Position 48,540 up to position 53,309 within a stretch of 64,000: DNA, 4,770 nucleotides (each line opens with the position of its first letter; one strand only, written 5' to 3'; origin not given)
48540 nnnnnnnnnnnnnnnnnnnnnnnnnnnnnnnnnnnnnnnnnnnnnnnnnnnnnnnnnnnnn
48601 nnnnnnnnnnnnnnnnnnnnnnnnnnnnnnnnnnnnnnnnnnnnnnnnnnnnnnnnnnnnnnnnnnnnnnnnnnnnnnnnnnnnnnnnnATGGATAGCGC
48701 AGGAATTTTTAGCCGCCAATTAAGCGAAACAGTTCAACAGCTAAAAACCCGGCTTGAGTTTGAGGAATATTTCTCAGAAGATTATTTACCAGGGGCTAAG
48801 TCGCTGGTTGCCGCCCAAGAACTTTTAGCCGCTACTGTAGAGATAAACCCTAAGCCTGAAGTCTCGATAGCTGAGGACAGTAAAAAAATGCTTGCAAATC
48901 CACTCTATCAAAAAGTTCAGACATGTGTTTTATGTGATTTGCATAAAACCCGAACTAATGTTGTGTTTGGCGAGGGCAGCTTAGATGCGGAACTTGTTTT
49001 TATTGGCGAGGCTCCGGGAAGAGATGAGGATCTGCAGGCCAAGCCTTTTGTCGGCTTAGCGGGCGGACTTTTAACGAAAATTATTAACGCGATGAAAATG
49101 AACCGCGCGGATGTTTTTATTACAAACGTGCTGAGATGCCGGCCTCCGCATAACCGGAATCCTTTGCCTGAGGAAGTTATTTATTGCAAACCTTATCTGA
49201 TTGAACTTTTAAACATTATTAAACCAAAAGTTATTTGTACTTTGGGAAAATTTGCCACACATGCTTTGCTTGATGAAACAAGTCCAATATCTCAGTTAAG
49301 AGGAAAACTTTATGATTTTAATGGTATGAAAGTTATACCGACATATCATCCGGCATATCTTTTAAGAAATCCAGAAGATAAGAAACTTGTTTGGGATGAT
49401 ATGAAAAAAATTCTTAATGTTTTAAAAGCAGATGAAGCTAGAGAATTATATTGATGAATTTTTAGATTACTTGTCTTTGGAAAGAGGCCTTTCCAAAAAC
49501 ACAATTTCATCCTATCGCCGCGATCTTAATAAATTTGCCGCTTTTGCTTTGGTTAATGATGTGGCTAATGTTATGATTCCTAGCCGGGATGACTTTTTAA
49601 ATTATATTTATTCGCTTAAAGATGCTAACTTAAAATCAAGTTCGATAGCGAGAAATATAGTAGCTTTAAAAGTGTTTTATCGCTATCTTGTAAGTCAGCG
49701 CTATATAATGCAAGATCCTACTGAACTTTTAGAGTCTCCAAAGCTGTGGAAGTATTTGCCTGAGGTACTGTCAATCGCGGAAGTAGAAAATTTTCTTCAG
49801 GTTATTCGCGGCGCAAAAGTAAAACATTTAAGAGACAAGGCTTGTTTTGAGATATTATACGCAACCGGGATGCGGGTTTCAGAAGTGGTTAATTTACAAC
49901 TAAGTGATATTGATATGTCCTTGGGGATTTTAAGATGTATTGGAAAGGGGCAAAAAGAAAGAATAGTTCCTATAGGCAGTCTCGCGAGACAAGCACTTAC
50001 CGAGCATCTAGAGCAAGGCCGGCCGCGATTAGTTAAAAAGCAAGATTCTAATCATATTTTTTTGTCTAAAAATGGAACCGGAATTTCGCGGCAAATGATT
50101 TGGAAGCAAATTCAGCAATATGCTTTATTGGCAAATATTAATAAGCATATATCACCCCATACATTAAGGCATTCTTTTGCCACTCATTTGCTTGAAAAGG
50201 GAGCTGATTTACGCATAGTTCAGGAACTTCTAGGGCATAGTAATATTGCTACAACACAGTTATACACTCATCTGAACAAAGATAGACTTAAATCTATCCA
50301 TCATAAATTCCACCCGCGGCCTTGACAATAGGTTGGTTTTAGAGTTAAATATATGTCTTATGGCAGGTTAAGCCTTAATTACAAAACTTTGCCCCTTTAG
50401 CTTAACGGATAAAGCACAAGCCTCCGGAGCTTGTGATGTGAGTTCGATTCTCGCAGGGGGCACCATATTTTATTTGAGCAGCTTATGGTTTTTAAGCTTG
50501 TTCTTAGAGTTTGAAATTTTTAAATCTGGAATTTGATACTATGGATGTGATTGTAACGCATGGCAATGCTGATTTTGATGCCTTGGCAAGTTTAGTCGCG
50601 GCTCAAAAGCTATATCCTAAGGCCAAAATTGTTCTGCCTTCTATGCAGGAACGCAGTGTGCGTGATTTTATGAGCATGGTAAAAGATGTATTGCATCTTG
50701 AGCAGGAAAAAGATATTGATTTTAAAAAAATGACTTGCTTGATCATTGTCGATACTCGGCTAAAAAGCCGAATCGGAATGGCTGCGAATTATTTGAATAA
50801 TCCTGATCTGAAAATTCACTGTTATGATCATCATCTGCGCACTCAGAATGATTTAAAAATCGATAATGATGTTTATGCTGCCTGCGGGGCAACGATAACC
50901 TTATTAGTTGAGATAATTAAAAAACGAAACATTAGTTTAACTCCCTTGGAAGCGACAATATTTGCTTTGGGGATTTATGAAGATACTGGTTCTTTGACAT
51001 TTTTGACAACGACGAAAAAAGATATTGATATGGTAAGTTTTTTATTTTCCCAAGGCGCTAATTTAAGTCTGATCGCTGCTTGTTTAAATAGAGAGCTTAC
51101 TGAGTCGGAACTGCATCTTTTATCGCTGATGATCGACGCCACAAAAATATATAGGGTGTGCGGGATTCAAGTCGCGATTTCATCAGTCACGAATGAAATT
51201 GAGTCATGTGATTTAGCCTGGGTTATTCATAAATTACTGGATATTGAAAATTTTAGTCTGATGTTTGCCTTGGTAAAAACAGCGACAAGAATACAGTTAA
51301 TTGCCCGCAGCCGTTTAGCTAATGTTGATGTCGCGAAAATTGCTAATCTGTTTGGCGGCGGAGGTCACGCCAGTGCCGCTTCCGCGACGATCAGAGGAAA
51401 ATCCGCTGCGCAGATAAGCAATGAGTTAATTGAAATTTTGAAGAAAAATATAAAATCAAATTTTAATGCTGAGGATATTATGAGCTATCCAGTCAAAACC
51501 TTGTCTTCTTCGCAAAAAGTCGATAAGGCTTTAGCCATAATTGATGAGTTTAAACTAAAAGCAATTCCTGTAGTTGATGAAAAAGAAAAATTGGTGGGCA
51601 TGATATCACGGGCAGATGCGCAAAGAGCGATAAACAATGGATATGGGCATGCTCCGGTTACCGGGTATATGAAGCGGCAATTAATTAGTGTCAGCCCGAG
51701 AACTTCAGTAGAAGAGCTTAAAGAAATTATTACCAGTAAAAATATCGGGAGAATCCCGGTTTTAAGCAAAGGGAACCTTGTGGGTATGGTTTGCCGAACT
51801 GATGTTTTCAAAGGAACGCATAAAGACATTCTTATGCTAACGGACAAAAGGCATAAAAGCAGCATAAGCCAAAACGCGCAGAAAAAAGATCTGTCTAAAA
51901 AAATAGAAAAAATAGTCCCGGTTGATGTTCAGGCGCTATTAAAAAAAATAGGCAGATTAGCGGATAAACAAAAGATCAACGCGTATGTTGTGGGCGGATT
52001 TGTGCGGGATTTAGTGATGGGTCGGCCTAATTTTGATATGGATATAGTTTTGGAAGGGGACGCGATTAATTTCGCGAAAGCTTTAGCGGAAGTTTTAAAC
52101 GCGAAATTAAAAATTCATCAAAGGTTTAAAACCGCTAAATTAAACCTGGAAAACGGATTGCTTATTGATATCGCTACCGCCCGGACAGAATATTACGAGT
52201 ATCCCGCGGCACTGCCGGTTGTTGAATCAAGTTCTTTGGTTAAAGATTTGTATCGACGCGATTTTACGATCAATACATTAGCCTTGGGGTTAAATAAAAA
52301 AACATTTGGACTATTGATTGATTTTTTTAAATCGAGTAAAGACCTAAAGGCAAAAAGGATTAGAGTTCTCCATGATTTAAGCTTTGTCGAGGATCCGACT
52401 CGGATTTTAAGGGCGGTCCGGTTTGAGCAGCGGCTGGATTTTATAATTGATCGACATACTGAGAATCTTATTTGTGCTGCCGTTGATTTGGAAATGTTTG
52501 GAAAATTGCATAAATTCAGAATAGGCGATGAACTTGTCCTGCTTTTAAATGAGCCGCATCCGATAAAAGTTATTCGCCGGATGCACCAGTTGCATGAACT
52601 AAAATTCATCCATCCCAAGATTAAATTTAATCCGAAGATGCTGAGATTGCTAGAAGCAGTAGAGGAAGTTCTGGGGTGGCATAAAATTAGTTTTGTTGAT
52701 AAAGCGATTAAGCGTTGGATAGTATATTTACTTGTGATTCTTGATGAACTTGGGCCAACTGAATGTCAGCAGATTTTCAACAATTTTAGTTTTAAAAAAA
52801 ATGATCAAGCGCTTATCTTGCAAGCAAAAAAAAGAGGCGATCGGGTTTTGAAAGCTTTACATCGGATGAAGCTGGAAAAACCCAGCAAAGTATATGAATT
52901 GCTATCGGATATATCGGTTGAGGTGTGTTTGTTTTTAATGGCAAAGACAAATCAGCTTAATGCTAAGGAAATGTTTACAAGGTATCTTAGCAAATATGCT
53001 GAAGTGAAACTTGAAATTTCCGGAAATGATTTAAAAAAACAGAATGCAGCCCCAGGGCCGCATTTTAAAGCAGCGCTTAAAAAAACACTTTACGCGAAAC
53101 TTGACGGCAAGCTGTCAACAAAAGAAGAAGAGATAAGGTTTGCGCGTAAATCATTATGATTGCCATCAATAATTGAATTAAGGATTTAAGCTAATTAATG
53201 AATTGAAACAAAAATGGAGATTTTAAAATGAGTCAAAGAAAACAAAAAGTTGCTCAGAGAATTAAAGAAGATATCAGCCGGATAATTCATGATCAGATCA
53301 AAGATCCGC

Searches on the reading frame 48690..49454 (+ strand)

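Call 59: search_protein_families(library=pfam, proteins=[window:48690-49454:+], max_evalue=0.0001)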
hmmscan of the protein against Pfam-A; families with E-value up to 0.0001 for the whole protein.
window:48690-49454:+ (254 aa): 1 family
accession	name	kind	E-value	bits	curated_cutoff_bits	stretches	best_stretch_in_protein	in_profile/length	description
PF03167.25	UDG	-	2e-34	119.1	24.3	1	93-238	1-140/141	Uracil DNA glycosylase superfamily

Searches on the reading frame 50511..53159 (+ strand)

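Call 59: search_protein_families(library=pfam, proteins=[window:50511-53159:+], max_evalue=0.0001)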
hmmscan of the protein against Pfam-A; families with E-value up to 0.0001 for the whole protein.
window:50511-53159:+ (882 aa): 4 families
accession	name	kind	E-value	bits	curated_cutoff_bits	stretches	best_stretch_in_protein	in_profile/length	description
PF01743.26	PolyA_pol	-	1.2e-26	94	23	1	491-618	1-126/126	Poly A polymerase head domain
PF00571.33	CBS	-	4.3e-24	85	24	2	321-374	2-55/57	CBS domain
PF01368.27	DHH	-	6.9e-09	36.5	28.1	1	13-155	3-125/125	DHH family, N-terminal domain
PF02272.25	DHHA1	-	1.3e-06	29.2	25.9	1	219-311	2-101/102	DHHA1 domain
